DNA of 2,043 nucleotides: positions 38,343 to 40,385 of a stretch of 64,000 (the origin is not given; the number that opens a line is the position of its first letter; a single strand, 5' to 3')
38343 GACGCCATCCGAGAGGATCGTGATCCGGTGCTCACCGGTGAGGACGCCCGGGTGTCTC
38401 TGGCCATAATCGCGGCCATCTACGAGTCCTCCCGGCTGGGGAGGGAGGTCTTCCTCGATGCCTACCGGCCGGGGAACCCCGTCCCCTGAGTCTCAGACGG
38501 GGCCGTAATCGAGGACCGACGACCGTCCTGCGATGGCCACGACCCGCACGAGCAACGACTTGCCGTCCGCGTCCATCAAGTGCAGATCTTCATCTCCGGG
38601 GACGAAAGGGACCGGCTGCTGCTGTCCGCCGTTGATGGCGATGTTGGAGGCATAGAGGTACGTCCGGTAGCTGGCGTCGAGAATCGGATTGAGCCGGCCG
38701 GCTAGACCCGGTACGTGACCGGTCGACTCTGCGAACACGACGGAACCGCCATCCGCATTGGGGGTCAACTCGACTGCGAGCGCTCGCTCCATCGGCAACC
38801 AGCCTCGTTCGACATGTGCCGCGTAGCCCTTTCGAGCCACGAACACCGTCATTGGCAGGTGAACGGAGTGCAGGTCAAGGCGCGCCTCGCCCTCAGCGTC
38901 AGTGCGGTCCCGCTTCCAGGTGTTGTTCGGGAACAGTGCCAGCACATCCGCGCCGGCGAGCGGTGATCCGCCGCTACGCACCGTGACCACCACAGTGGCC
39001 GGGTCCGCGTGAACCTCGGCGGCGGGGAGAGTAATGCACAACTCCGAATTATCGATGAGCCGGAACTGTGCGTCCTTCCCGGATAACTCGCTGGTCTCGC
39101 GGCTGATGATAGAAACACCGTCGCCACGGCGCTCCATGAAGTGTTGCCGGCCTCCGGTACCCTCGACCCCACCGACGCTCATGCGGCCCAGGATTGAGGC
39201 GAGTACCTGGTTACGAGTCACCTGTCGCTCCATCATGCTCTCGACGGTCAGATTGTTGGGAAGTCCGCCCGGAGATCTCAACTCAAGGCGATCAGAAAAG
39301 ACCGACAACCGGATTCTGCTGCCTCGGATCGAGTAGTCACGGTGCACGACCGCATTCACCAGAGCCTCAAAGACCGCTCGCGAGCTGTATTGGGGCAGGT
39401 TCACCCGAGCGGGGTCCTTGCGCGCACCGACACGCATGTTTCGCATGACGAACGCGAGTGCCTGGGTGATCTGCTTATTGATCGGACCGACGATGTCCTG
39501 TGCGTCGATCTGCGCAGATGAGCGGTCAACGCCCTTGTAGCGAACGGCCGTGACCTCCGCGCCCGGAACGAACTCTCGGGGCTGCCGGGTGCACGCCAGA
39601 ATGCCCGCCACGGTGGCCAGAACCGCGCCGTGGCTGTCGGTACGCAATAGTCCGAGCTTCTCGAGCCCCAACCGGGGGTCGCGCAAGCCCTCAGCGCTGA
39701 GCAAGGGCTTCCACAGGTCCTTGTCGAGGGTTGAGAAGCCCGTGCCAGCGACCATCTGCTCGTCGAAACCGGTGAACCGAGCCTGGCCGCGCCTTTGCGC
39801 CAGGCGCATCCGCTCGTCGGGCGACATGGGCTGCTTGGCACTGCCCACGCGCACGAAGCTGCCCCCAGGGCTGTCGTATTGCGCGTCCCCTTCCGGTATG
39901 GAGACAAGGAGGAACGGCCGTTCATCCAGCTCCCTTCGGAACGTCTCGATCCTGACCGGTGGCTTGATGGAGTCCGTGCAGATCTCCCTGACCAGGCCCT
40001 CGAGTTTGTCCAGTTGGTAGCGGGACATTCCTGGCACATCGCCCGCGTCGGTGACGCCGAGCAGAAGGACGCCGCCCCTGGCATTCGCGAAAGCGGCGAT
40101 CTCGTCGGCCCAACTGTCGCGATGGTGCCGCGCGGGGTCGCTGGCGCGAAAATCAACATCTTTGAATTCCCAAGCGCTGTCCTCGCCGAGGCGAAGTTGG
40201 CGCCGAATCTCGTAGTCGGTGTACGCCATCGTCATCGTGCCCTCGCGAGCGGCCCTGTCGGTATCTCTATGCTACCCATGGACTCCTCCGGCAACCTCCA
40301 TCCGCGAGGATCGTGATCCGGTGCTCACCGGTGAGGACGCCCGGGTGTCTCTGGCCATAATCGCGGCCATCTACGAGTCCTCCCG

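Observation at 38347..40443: Single-gene, lower-GC insertion bounded by 146-bp direct repeats that duplicate the 3' end of a host gene, with no recombinase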

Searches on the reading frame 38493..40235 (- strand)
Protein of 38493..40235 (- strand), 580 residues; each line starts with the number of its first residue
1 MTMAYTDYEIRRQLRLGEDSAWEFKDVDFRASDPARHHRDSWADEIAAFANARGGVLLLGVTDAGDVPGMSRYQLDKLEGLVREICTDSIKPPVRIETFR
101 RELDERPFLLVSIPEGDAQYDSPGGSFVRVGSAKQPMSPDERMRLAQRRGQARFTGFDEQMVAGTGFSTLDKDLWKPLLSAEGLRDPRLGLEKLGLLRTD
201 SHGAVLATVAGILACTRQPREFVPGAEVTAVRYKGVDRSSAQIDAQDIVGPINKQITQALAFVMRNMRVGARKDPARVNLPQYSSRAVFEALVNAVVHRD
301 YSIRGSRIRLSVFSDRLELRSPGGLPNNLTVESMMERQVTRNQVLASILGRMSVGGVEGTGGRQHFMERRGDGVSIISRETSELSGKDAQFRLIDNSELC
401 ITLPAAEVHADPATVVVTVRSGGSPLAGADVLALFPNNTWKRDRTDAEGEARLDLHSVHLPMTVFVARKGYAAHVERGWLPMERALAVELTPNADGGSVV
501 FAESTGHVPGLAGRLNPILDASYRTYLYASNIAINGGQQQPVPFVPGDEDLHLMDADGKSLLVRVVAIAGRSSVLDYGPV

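Call 6: search_protein_families(library=pfam, proteins=[window:38493-40235:-])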
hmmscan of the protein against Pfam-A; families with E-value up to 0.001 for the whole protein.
window:38493-40235:- (580 aa): 2 families
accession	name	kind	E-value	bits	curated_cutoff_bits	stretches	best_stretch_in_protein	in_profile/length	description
PF13749.12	HATPase_c_4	-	2.3e-18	66.4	26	1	305-403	1-89/89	Putative ATP-dependent DNA helicase recG C-terminal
PF04326.19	SLFN_AlbA_2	-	2.8e-18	67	25.3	1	18-138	1-118/118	Schlafen, AlbA_2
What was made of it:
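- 38493..40235 (-): 580-aa accessory gene: SLFN_AlbA_2 (residues 18-138), HATPase_c_4 (305-403), and a conserved C-terminal region of about 170 aa with no Pfam match. Probably defence-related; function not shown. Pfam (call 6).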

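Call 11: find_encoding_contigs(protein=window:38493-40235:-, flank=10000, max_places=10)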
Protein window:38493-40235:- (580 aa): 1 contig read that carries it; 1 place shown.
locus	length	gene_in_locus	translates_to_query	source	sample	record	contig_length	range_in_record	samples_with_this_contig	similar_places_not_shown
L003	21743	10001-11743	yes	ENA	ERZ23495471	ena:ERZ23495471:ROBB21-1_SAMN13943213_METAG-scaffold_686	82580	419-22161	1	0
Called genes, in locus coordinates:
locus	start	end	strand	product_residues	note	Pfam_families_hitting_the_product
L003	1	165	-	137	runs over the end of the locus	PF01850:PIN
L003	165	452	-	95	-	PF02604:PhdYeFM_antitox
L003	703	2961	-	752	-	PF00884:Sulfatase, PF16347:SGSH_C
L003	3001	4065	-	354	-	PF00005:ABC_tran, PF13304:AAA_21 (faint), PF08402:TOBE_2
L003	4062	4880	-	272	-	PF00528:BPD_transp_1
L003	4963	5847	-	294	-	PF00528:BPD_transp_1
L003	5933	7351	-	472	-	-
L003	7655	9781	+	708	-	PF00884:Sulfatase, PF16347:SGSH_C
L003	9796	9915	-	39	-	-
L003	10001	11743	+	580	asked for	PF04326:SLFN_AlbA_2, PF13749:HATPase_c_4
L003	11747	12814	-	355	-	PF01408:GFO_IDH_MocA, PF22725:GFO_IDH_MocA_C3, PF02894:GFO_IDH_MocA_C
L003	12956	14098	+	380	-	PF01220:DHquinase_II, PF20434:BD-FAE, PF07859:Abhydrolase_3 (faint), PF00326:Peptidase_S9 (weak)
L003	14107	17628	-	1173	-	PF02811:PHP, PF07733:DNA_pol3_alpha, PF17657:DNA_pol3_finger, PF14579:HHH_6, PF01336:tRNA_anti-codon (weak)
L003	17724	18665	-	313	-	PF00849:PseudoU_synth_2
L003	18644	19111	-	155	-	PF01252:Peptidase_A8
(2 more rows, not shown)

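Call 16: find_homologous_proteins(query=window:38493-40235:-, max_evalue=1e-20)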
Query window:38493-40235:- (580 aa): 3880 proteins with E <= 1e-20 among 8000 candidates; the best 120 are listed.
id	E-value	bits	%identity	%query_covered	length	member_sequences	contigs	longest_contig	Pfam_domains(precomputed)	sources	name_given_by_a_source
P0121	0.0e+0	1292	100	100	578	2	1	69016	PF13749.13,PF04326.20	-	-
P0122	0.0e+0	1275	98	100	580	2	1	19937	PF13749.13,PF04326.20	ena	-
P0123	0.0e+0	1161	90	100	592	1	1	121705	PF13749.13,PF04326.20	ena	-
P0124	0.0e+0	1151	89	100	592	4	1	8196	PF13749.13,PF04326.20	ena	-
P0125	0.0e+0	1148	88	100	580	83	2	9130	PF13749.13,PF04326.20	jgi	-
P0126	0.0e+0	1121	87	99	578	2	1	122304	PF13749.13,PF04326.20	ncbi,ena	-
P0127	0.0e+0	1115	86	100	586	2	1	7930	PF13749.13,PF04326.20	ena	-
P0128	0.0e+0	1108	85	100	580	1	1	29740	PF13749.13,PF04326.20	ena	-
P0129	0.0e+0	1064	82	99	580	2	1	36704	PF13749.13,PF04326.20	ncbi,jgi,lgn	-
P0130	0.0e+0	1051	81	100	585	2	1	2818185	PF13749.13,PF04326.20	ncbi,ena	-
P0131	0.0e+0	1041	81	99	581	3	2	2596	PF13749.13,PF04326.20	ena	-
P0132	0.0e+0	1025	79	99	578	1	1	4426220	PF13749.13,PF04326.20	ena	-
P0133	0.0e+0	1025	79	99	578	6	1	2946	PF13749.13,PF04326.20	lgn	-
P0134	0.0e+0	1022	79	99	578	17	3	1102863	PF13749.13,PF04326.20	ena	-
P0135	0.0e+0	1020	79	99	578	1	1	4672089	PF13749.13,PF04326.20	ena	-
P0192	1.3e-266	904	93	76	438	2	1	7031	PF13749.13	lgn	-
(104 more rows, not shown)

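Call 20: find_encoding_contigs(protein=P0122, flank=10000, max_places=4)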
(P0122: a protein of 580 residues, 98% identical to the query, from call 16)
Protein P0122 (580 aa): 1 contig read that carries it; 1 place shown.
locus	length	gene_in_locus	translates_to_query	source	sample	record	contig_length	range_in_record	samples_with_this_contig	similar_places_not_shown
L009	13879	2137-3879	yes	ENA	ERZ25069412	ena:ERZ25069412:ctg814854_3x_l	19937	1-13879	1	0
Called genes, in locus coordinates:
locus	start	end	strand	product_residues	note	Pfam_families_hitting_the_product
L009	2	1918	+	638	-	?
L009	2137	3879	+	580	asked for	PF04326:SLFN_AlbA_2, PF13749:HATPase_c_4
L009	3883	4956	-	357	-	PF01408:GFO_IDH_MocA, PF02894:GFO_IDH_MocA_C, PF22725:GFO_IDH_MocA_C3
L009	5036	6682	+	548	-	-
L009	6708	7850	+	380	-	PF01220:DHquinase_II, PF20434:BD-FAE, PF07859:Abhydrolase_3 (weak), PF12697:Abhydrolase_6 (weak), PF00326:Peptidase_S9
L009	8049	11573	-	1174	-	PF02811:PHP, PF07733:DNA_pol3_alpha, PF17657:DNA_pol3_finger, PF14579:HHH_6, PF01336:tRNA_anti-codon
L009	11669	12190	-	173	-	PF00849:PseudoU_synth_2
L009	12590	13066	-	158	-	PF01252:Peptidase_A8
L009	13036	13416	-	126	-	PF01258:zf-dskA_traR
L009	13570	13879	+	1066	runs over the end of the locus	PF00133:tRNA-synt_1, PF09334:tRNA-synt_1g (weak), PF08264:Anticodon_1, PF19302:DUF5915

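Call 26: find_related_loci(query=A1, collection=genome_contigs, flank=6000)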
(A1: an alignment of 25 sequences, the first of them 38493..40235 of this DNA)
Query A1 (580 aa) in genome_contigs; peptide patterns used: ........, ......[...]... (x = any residue, [..] = any of these).
402 stretches matched a pattern; 388 encode a relative of the query (tblastn E <= 1e-3); the best 80 are kept; 80 distinct loci.
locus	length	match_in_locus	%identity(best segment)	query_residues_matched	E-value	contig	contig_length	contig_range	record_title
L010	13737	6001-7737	90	1-579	0e+0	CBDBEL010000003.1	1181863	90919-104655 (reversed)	MAG: Candidatus Aldehydirespirator sp. isolate 42010ebb-ea2b-4a2b-9d13-79554d05c50f genome assembly, contig: contig_3, w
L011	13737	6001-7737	90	1-579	0e+0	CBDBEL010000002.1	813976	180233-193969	MAG: Candidatus Aldehydirespirator sp. isolate 42010ebb-ea2b-4a2b-9d13-79554d05c50f genome assembly, contig: contig_2, w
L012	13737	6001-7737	89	1-579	0e+0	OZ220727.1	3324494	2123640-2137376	MAG: Acidimicrobiales bacterium isolate 4f57d8d1-ca55-459d-b062-bfd716ad4e26 genome assembly, chromosome: 1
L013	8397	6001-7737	90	1-579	0e+0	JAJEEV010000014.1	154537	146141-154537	MAG: Acidimicrobiia bacterium isolate p16x34bins.51 k141_762594, whole genome shotgun sequence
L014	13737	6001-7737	87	1-579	0e+0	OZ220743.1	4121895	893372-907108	MAG: Acidimicrobiales bacterium isolate dadfcd55-464f-4f03-9875-fa0eca1464b2 genome assembly, chromosome: 1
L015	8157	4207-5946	86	1-580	0e+0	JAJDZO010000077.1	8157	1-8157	MAG: Acidimicrobiia bacterium isolate jk18x40bins.8 k141_580284, whole genome shotgun sequence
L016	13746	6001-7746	81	1-580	0e+0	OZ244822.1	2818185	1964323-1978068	MAG: Candidatus Aldehydirespirator sp. isolate 35bfcaf5-8220-4494-8a82-73b50c7a5dd2 genome assembly, chromosome: 1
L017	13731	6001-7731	81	5-579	0e+0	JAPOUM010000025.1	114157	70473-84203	MAG: Acidimicrobiaceae bacterium isolate CAR4_bin_4 NODE_23_length_114157_cov_24.1277, whole genome shotgun sequence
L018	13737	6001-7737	87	1-579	0e+0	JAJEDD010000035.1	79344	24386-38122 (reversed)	MAG: Acidimicrobiia bacterium isolate jk18xAbins.52 k141_66220, whole genome shotgun sequence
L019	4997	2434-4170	79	1-579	0e+0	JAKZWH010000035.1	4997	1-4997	MAG: Acidimicrobiales bacterium isolate Langseth_MAG_00132 Langseth_MAG_00132_000000000035, whole genome shotgun sequenc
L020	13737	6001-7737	89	1-579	0e+0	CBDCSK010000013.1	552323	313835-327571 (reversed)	MAG: Candidatus Aldehydirespirator sp. isolate 158ad01d-a0e1-4362-9a4e-647a92b6262f genome assembly, contig: contig_13,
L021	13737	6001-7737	88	1-579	0e+0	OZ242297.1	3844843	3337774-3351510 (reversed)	MAG: Acidimicrobiales bacterium isolate 386d1096-d7b5-410a-b4ac-dc0bb20c483d genome assembly, chromosome: 1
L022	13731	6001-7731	73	1-577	0e+0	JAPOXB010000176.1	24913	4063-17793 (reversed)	MAG: Chloroflexota bacterium isolate COS3_bin_15 NODE_668_length_24913_cov_16.007, whole genome shotgun sequence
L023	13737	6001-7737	72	1-580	0e+0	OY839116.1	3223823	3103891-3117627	MAG: Dehalococcoidia bacterium isolate 44b3abb6-b6b9-4f11-be96-93ee54cc77f6 genome assembly, chromosome: 1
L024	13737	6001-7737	72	1-579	0e+0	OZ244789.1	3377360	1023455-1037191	MAG: Chloroflexota bacterium isolate ab4077b5-c520-4789-84b5-e4883557eec7 genome assembly, chromosome: 1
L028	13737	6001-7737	71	1-579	0e+0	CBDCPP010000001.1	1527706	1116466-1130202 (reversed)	MAG: Dehalococcoidia bacterium isolate ce4ed754-9089-45ac-9df7-8ad5b357a940 genome assembly, contig: contig_1, whole gen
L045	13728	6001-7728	63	2-577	0e+0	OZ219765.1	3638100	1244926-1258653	MAG: Dehalococcoidia bacterium isolate 2efd49d1-a845-418d-b650-c606456da4a2 genome assembly, chromosome: 2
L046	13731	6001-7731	62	3-580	0e+0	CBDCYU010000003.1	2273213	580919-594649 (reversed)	MAG: Dehalococcoidia bacterium isolate 262ce888-de54-4936-a59d-857f670bbefa genome assembly, contig: contig_3, whole gen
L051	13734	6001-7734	63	3-580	0e+0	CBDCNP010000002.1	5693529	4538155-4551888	MAG: Candidatus Marinacidobacterales bacterium isolate 830f3ca3-a0f5-4ab1-83b9-294b1c63e4d0 genome assembly, contig: con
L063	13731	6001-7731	61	3-580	0e+0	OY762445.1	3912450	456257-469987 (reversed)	MAG: bacterium isolate 4d88f91b-64ba-49ef-9c7d-4906d56127d1 genome assembly, chromosome: 1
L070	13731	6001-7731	63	3-579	0e+0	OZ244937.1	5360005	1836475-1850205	MAG: Candidatus Latescibacterota bacterium isolate 1c493fcc-a489-4500-a9bd-4f4019e95c1e genome assembly, chromosome: 1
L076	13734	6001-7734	61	3-580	0e+0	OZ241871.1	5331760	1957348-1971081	MAG: Caldilineaceae bacterium isolate ea08df4b-e095-422e-90d1-681d82f9c982 genome assembly, chromosome: 1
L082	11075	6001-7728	63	1-577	0e+0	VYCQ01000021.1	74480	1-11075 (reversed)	MAG: Acidimicrobiia bacterium isolate SB0675_bin_2 NODE_152_length_74480_cov_30.125495, whole genome shotgun sequence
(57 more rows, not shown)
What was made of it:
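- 38493..40235 (-): There are 388 related loci in GTDB species genomes from many phyla (call 26).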

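Call 33: search_protein_families(library=pfam, proteins=[L046:3643-5373:+, L063:3729-5372:+, L009:5036-6682:+, L046:4902-5981:+, L051:8011-9060:+, L051:5283-5981:-, L016:8285-8899:-, L045:8151-9455:-, L028:8529-9149:-], max_evalue=0.01)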
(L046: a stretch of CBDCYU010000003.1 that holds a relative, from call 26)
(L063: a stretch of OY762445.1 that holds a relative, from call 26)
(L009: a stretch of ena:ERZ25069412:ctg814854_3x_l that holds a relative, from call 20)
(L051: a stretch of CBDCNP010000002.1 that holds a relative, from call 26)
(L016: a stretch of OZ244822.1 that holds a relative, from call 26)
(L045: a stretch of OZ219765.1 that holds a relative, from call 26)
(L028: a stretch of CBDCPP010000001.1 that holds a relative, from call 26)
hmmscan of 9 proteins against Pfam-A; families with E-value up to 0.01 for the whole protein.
L046:3643-5373:+ (576 aa): 3 families
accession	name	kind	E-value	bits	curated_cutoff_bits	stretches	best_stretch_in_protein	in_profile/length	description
PF02384.22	N6_Mtase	-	4.6e-106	355.1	20.4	1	211-533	2-310/311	N-6 DNA Methylase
PF12161.14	HsdM_N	-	1.1e-26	94.5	24.5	1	75-198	6-134/135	HsdM N-terminal domain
PF05175.20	MTS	-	0.0061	16.7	23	0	290-348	53-110/170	Methyltransferase small domain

L063:3729-5372:+ (547 aa): 2 families
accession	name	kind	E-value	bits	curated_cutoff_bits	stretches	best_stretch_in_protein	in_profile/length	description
PF02384.22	N6_Mtase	-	6e-105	351.4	20.4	1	180-504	3-310/311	N-6 DNA Methylase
PF12161.14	HsdM_N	-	4.3e-28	99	24.5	1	40-167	2-135/135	HsdM N-terminal domain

L009:5036-6682:+ (548 aa): 0 families

L046:4902-5981:+ (359 aa): 0 families

L051:8011-9060:+ (349 aa): 1 family
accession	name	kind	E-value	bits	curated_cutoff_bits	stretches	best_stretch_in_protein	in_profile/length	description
PF13683.12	rve_3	-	3.4e-07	30.4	26.5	1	250-315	2-67/67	Integrase core domain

L051:5283-5981:- (232 aa): 0 families

L016:8285-8899:- (204 aa): 0 families

L045:8151-9455:- (434 aa): 1 family
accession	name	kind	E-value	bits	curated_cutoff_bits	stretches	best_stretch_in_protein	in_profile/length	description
PF13683.12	rve_3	-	0.00015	21.9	26.5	1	203-250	11-55/67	Integrase core domain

L028:8529-9149:- (206 aa): 0 families

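Call 34: search_protein_families(library=padloc, proteins=[window:38493-40235:-, L046:3643-5373:+, L009:5036-6682:+], max_evalue=0.01)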
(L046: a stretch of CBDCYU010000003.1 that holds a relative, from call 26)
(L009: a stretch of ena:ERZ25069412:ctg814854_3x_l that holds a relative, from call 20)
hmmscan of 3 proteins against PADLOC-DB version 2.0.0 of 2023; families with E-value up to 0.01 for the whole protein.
window:38493-40235:- (580 aa): 3 families
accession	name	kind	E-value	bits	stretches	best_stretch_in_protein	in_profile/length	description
PDLC02394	pAgo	-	3.3e-14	49.6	1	41-394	56-426/1121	-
PDLC02402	Aga_SIR2-PNTD1-PNTD2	-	1.7e-13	47.6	1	192-411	357-569/876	Class I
PDLC02418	Aga_SIR2-Kinase-PNTD1-PNTD2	-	2.8e-10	37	1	254-404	291-440/756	Class I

L046:3643-5373:+ (576 aa): 31 families (the best 25 are shown)
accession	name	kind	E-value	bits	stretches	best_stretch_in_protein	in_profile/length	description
PDLC03019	MTase_I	-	1.8e-213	709.6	1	69-569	7-501/932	Type I methyltransferase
PDLC03035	MTase_I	-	3.3e-126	420.4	2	71-492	11-434/653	Type I methyltransferase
PDLC03240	MTase_II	-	2e-106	354.9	1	71-568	9-508/511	Type II methyltransferase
PDLC03031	MTase_I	-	9.7e-79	263.5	1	71-531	9-489/834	Type I methyltransferase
PDLC03022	MTase_I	-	1.6e-75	253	1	73-532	9-480/857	Type I methyltransferase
PDLC03028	MTase_I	-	1.6e-68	229.8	1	2-576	667-1235/1236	Type I methyltransferase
PDLC03027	MTase_I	-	1.2e-61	207.3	1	74-533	12-444/810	Type I methyltransferase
PDLC03038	MTase_I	-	7.1e-60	200.8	1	71-526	10-451/896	Type I methyltransferase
PDLC03039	MTase_I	-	1.7e-56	189.7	1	71-539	8-464/708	Type I methyltransferase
PDLC03029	MTase_I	-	9.7e-51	171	1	74-490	13-452/661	Type I methyltransferase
PDLC04134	mad2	-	1.5e-48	163.9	1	74-490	145-488/492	mads_2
PDLC03021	MTase_I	-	7.9e-45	151.6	1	91-544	27-470/491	Type I methyltransferase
PDLC03032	MTase_I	-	1.4e-41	140.6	1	72-486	10-408/1001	Type I methyltransferase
PDLC03026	MTase_I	-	2.6e-37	127.1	1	75-487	11-398/487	Type I methyltransferase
PDLC03020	MTase_I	-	2.7e-37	126.9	2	190-430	142-391/410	Type I methyltransferase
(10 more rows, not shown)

L009:5036-6682:+ (548 aa): 0 families

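Call 35: search_protein_families(library=ncbifam, proteins=[window:38493-40235:-, L046:3643-5373:+, L009:5036-6682:+], max_evalue=0.01)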
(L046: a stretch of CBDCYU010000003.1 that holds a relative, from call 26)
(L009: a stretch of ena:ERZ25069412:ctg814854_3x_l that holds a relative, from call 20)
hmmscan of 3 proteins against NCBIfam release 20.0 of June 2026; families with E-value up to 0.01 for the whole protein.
window:38493-40235:- (580 aa): 0 families

L046:3643-5373:+ (576 aa): 3 families
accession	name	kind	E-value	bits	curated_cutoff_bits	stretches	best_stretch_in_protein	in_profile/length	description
TIGR00497.1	hsdM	equivalog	1.4e-47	162.6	242.75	2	191-528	156-488/515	type I restriction-modification system subunit M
NF047738.1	antiphage_MADS2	equivalog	4.7e-13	48.3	720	1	131-281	221-358/654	methylation-associated defense system DNA methyltransferase MAD2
TIGR03534.1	RF_mod_PrmC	equivalog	0.0019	17.7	199.1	1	243-346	76-166/253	peptide chain release factor N(5)-glutamine methyltransferase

L009:5036-6682:+ (548 aa): 0 families
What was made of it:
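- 38493..40235 (-): No NCBIfam hit (call 35).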

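Call 48: search_solved_structures(query=A1, max_evalue=0.01)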
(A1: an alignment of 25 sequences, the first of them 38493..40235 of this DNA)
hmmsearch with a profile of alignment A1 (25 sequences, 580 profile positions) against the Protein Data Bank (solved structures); distinct sequences matched with E-value up to 0.01: 6.
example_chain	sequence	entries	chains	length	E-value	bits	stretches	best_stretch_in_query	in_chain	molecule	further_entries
3lmm_A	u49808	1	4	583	3e-08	35.6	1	256-360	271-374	Uncharacterized protein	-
2kyy_A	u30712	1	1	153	2.2e-06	29.4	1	38-137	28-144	Possible ATP-dependent DNA helicase RecG-related protein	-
5yd0_A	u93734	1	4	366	0.00071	21.1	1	12-84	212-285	Schlafen 8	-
7eg0_B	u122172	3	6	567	0.0019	19.8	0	13-84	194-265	Schlafen family member 12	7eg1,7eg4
7lrc_A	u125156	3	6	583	0.002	19.7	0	13-84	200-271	Schlafen family member 12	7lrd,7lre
9nyy_A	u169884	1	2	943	0.0095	17.4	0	11-75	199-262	Protein SLFN14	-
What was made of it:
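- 38493..40235 (-): PDB sequence search gives 3lmm, 2kyy and Schlafen cores (call 48).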

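Call 50: find_encoding_contigs(protein=P0123, flank=10000, max_places=3)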
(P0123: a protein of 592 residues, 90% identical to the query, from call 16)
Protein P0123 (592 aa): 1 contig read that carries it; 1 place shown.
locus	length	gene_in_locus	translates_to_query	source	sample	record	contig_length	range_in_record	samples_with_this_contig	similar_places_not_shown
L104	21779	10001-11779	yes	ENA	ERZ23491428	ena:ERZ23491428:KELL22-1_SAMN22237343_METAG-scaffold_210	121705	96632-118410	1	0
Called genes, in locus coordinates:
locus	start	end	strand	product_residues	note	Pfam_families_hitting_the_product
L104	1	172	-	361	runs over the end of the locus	PF00146:NADHdh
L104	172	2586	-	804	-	PF00111:Fer2 (weak), PF13510:Fer2_4, PF10588:NADH-G_4Fe-4S_3, PF22117:Fer4_Nqo3, PF00384:Molybdopterin, PF01568:Molydop_binding (weak)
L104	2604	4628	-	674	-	-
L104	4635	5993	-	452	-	PF00346:Complex1_49kDa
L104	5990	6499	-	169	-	PF00329:Complex1_30kDa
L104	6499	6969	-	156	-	PF01058:Oxidored_q6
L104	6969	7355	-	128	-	PF00507:Oxidored_q4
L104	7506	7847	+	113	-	-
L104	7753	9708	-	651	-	PF00664:ABC_membrane, PF00005:ABC_tran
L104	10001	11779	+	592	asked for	PF04326:SLFN_AlbA_2, PF13749:HATPase_c_4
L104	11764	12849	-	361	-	PF01408:GFO_IDH_MocA, PF22685:Gal80p_C-like (faint), PF22725:GFO_IDH_MocA_C3, PF02894:GFO_IDH_MocA_C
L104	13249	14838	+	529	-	-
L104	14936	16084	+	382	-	PF01220:DHquinase_II, PF20434:BD-FAE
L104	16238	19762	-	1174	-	PF02811:PHP, PF07733:DNA_pol3_alpha, PF17657:DNA_pol3_finger, PF14579:HHH_6, PF01336:tRNA_anti-codon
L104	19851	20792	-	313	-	PF00849:PseudoU_synth_2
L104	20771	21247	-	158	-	PF01252:Peptidase_A8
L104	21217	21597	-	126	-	PF01258:zf-dskA_traR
